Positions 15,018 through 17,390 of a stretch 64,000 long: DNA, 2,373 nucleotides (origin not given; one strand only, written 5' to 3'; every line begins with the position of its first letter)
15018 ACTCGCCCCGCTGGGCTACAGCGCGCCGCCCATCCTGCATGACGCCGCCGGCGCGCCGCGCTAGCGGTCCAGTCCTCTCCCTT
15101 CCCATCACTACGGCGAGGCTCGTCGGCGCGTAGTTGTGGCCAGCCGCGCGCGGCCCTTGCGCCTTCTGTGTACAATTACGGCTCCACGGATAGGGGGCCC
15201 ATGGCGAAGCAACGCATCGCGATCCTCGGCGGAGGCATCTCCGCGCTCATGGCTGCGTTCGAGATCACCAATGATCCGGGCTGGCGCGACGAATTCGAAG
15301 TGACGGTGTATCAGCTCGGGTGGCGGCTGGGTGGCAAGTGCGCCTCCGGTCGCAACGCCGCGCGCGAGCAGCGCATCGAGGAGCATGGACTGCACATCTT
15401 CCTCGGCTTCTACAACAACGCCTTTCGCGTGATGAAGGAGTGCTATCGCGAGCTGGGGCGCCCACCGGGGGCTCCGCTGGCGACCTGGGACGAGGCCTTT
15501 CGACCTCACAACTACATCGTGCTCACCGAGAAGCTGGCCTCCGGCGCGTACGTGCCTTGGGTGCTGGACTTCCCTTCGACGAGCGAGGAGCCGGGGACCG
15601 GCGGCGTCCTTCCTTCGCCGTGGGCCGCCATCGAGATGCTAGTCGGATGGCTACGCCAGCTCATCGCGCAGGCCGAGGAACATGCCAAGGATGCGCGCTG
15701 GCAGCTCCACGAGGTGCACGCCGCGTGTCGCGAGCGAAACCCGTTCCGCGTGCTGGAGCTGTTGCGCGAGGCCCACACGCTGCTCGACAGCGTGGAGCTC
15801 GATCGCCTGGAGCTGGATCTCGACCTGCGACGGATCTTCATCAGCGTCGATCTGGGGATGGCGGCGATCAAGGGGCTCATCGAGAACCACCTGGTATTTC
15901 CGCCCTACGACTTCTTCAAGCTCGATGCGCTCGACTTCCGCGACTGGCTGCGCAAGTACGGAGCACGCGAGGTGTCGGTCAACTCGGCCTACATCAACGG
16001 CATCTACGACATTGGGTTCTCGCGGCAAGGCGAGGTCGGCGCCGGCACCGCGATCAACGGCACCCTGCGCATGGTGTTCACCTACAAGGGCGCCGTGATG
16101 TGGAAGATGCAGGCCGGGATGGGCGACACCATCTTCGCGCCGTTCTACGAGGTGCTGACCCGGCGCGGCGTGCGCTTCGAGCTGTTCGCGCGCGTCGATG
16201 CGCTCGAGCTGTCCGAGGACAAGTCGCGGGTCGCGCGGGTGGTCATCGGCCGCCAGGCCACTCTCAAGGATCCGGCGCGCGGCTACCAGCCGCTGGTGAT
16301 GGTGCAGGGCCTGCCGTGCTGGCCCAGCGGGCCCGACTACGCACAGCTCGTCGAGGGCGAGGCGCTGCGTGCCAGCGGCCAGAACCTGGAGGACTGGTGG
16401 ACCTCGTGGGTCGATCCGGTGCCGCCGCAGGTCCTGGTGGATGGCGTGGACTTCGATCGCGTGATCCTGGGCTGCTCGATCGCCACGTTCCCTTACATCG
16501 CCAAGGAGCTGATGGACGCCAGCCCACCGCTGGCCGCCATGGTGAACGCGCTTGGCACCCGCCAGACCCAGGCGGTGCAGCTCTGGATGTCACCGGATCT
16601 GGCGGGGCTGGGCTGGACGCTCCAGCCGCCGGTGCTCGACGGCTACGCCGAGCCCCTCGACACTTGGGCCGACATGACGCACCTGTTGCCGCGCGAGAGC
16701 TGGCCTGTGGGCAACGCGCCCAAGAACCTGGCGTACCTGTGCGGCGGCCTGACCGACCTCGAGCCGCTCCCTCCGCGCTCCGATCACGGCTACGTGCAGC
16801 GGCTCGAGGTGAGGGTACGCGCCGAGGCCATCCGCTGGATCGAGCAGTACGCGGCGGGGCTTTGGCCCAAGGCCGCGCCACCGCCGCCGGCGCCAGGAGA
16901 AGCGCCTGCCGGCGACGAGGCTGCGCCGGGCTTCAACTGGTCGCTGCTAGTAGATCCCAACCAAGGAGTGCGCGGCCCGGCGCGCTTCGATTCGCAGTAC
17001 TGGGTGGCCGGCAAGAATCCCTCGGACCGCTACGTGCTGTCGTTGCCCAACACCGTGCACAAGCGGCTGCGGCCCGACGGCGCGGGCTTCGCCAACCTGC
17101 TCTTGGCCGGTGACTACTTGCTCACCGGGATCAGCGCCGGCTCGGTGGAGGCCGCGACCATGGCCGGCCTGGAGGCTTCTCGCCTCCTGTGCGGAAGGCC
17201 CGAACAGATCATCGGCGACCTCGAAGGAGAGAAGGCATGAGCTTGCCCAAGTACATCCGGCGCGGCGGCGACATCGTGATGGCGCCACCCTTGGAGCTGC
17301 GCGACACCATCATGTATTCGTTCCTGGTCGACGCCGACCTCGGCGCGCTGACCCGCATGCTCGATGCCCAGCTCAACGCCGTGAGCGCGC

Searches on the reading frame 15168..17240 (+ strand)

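Call 101: search_protein_families(library=pfam, proteins=[window:15168-17240:+], max_evalue=0.00001)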
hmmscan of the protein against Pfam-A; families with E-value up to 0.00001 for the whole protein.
window:15168-17240:+ (690 aa): 1 family
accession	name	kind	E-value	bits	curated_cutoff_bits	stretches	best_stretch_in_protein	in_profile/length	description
PF13450.12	NAD_binding_8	-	3.9e-10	40.3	21.9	1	19-91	1-67/68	NAD(P)-binding Rossmann-like domain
